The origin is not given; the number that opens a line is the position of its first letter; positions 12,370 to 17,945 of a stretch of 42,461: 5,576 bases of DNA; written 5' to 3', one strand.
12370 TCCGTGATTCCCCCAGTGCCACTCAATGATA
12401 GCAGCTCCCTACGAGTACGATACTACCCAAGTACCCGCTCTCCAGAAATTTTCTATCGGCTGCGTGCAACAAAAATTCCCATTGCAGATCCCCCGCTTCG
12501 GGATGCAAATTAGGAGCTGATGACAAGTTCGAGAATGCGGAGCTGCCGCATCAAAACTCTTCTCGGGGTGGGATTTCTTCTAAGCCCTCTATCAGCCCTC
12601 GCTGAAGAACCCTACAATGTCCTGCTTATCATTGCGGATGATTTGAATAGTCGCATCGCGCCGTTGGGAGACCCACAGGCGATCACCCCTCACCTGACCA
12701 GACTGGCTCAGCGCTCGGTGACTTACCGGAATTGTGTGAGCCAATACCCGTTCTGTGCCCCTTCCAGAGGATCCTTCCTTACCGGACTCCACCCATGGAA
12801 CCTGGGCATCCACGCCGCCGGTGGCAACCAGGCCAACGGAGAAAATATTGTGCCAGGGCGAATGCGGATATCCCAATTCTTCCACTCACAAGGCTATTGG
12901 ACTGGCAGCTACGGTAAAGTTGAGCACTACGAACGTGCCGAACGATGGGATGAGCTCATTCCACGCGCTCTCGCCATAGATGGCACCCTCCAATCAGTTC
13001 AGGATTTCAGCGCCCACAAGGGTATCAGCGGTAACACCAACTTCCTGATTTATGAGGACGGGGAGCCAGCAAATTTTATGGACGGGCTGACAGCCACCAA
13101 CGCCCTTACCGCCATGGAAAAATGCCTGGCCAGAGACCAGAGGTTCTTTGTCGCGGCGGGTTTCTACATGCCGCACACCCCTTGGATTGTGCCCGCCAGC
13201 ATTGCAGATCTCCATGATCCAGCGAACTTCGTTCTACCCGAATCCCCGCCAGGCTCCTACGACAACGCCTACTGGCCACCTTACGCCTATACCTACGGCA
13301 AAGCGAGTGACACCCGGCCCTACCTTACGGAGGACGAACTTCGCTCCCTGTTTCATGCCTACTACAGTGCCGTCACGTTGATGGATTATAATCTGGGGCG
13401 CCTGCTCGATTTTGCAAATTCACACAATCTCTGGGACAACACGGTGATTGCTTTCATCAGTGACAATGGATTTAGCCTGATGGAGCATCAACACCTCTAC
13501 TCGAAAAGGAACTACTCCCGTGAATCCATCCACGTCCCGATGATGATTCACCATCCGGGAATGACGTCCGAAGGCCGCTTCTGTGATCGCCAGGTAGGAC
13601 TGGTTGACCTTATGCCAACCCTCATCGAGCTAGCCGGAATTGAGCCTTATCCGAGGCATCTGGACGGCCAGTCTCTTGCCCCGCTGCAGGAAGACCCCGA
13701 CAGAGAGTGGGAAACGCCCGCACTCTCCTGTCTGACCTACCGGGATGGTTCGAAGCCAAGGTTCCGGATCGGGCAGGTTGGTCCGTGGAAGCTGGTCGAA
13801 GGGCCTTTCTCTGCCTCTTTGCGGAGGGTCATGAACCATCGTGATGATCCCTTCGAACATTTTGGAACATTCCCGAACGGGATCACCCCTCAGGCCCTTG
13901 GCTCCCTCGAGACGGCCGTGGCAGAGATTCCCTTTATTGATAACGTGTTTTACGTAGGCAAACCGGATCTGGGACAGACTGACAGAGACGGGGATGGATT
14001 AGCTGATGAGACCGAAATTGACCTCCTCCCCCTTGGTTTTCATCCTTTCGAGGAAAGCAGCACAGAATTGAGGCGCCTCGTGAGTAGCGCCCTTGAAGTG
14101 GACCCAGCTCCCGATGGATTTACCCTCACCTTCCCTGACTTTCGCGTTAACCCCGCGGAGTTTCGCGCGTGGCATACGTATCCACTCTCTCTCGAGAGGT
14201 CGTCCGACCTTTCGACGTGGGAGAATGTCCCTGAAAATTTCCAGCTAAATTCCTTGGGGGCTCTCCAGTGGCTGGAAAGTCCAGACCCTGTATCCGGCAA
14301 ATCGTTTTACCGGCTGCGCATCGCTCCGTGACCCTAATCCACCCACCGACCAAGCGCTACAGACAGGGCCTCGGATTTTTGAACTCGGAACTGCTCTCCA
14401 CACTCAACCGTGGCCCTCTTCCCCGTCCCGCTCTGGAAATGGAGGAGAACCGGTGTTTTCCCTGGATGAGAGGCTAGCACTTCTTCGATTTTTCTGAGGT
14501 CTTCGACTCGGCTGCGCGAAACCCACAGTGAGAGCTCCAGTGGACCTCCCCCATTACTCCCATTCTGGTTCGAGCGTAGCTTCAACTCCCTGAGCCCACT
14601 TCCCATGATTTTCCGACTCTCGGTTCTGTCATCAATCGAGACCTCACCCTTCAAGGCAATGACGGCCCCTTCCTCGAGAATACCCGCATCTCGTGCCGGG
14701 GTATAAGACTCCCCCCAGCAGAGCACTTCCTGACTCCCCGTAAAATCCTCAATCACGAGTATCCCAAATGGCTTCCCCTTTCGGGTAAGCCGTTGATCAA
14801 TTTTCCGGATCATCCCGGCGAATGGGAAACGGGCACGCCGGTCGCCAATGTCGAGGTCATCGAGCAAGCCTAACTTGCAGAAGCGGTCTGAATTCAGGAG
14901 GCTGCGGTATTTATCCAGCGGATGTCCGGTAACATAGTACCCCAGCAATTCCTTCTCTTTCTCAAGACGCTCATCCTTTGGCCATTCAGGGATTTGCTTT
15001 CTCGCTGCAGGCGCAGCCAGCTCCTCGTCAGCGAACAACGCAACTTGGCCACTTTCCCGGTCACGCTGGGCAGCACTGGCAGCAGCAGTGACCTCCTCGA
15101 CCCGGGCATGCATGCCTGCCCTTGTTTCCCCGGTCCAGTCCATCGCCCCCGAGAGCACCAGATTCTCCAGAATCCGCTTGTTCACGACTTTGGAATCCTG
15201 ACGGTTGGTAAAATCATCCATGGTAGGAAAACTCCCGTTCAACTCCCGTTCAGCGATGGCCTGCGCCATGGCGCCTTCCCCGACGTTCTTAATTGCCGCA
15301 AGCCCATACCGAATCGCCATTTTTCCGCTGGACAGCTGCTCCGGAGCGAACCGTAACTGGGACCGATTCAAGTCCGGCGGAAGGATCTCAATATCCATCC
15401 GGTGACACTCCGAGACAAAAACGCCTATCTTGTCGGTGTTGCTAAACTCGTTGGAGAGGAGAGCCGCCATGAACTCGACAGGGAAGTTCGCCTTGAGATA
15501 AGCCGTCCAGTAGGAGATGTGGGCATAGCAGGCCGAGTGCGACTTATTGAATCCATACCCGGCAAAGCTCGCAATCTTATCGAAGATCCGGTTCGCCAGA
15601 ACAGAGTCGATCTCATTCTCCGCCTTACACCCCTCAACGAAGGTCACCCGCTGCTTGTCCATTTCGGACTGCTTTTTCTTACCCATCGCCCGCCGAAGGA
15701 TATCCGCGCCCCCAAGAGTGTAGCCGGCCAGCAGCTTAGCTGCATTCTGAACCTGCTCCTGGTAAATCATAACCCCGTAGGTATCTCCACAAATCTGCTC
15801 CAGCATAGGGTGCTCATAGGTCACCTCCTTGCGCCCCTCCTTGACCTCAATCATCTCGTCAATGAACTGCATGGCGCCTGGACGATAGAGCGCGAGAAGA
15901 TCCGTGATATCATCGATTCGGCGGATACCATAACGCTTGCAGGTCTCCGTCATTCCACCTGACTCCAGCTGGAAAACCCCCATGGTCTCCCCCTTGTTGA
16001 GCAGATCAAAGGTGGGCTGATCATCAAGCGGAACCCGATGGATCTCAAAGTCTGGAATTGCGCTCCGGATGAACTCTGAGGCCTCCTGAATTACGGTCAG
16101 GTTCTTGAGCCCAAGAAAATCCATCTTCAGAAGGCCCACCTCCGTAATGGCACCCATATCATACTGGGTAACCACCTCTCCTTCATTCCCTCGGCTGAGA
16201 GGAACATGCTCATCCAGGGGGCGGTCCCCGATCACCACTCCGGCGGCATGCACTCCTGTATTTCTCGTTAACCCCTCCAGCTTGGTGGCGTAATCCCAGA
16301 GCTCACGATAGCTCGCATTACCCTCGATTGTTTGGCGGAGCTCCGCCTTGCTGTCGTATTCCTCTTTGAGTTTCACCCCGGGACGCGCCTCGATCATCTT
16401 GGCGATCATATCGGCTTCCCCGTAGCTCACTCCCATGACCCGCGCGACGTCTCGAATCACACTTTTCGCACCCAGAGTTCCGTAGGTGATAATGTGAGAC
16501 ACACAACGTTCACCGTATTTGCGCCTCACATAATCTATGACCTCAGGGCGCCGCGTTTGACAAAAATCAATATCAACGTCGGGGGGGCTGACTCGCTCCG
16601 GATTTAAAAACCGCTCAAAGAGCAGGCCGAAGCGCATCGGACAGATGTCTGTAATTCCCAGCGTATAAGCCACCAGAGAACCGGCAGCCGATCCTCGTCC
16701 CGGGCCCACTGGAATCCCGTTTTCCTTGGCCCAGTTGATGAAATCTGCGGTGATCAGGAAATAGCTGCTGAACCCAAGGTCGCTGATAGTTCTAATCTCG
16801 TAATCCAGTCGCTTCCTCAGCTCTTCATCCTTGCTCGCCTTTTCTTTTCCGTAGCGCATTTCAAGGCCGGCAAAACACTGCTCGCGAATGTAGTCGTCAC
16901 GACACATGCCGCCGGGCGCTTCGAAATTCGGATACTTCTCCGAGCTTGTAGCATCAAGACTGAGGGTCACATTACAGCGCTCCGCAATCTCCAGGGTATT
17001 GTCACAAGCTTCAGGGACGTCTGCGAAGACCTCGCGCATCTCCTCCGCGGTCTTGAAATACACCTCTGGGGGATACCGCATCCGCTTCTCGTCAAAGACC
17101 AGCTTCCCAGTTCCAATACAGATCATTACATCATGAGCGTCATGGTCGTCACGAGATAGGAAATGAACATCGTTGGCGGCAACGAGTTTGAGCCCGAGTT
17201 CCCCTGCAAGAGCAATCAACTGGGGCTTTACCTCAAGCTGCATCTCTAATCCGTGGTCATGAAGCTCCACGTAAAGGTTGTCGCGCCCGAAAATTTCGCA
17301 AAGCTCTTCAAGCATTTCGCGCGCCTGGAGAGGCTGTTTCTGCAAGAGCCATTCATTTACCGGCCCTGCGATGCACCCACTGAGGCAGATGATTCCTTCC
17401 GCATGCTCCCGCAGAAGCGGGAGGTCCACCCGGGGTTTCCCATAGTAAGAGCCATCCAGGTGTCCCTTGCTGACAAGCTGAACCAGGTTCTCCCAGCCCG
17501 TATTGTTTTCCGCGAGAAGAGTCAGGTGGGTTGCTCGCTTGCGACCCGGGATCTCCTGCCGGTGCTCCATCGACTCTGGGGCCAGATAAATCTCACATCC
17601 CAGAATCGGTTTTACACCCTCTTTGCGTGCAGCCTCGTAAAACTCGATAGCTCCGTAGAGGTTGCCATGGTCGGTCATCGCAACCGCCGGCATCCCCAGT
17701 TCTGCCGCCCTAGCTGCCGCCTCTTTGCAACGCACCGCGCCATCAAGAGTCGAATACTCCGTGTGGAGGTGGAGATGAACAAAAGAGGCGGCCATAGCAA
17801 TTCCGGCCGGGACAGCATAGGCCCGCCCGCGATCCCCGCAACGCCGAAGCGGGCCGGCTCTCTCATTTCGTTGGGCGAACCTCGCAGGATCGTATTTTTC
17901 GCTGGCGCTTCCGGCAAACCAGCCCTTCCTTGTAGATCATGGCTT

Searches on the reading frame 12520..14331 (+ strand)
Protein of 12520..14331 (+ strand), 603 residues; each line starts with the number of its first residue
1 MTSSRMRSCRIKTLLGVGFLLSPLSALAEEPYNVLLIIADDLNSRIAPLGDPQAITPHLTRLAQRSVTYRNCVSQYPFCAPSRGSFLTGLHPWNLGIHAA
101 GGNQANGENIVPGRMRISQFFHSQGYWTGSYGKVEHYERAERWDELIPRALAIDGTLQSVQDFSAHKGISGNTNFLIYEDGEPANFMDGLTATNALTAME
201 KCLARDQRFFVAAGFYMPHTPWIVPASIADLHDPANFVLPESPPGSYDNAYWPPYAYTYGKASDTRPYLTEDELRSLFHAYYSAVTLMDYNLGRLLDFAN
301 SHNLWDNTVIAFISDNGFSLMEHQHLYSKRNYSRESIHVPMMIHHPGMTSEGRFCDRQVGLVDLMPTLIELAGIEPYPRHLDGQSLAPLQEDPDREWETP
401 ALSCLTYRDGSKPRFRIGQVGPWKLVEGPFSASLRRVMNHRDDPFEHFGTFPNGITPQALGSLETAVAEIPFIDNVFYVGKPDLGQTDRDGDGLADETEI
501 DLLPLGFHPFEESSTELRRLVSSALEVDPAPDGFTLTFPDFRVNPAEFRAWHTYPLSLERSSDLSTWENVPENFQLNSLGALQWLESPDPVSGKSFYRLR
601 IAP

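Call 22: search_protein_families(library=pfam, proteins=[window:12520-14331:+])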
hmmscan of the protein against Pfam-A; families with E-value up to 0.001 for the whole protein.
window:12520-14331:+ (603 aa): 3 families
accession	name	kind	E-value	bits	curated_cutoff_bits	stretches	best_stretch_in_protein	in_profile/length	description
PF00884.28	Sulfatase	-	1e-34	120.7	25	1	33-374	2-301/301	Sulfatase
PF16347.10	SGSH_C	-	6.9e-10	39.7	29.3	1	325-397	4-76/154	N-sulphoglucosamine sulphohydrolase, C-terminal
PF01663.27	Phosphodiest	-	2.7e-06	27.6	23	0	55-98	19-63/342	Type I phosphodiesterase / nucleotide pyrophosphatase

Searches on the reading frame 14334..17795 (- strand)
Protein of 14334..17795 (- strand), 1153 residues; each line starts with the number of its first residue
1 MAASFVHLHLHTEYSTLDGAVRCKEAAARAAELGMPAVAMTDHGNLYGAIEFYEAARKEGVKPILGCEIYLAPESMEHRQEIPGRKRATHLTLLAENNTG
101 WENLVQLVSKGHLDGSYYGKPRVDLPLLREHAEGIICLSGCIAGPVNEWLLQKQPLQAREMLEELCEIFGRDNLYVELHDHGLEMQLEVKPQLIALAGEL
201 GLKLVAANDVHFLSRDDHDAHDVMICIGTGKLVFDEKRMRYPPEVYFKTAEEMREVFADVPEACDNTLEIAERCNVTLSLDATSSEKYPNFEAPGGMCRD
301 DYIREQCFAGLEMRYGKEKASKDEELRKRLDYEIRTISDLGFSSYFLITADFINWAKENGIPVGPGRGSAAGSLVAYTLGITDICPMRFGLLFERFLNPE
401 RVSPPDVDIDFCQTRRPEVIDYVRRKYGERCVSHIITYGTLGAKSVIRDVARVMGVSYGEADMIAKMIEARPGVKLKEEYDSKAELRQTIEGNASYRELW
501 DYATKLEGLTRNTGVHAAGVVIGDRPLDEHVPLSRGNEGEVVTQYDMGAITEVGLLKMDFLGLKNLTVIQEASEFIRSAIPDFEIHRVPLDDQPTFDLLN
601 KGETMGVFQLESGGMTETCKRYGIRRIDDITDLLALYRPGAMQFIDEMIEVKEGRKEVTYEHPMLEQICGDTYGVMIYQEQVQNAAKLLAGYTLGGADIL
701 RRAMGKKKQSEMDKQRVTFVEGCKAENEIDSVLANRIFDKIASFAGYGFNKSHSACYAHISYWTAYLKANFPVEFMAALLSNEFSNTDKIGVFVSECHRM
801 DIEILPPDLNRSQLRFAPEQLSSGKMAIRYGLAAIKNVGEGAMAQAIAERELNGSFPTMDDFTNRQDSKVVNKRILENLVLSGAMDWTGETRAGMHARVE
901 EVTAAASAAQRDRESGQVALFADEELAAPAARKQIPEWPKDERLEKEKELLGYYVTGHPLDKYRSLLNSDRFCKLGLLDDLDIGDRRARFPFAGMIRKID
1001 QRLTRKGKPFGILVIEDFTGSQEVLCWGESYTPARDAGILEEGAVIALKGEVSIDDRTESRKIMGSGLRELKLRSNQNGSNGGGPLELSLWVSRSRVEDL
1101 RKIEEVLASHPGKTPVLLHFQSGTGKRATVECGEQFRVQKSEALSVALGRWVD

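Call 23: search_protein_families(library=pfam, proteins=[window:14334-17795:-])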
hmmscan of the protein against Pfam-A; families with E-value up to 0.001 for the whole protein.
window:14334-17795:- (1153 aa): 5 families
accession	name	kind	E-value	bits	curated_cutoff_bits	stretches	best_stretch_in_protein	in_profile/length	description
PF07733.18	DNA_pol3_alpha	-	9.6e-101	337.2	23.9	1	302-562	2-260/260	Bacterial DNA polymerase III alpha NTPase domain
PF02811.25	PHP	-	1.2e-57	195.2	26.4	1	7-181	1-164/164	PHP domain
PF17657.6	DNA_pol3_finger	-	3.6e-53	179.8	22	1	565-726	1-165/166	Bacterial DNA polymerase III alpha subunit finger domain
PF14579.12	HHH_6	-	7.9e-24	84.1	25.6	1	802-893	2-88/90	Helix-hairpin-helix motif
PF01336.31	tRNA_anti-codon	-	1.9e-05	24.9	27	1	993-1058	4-63/75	OB-fold nucleic acid binding domain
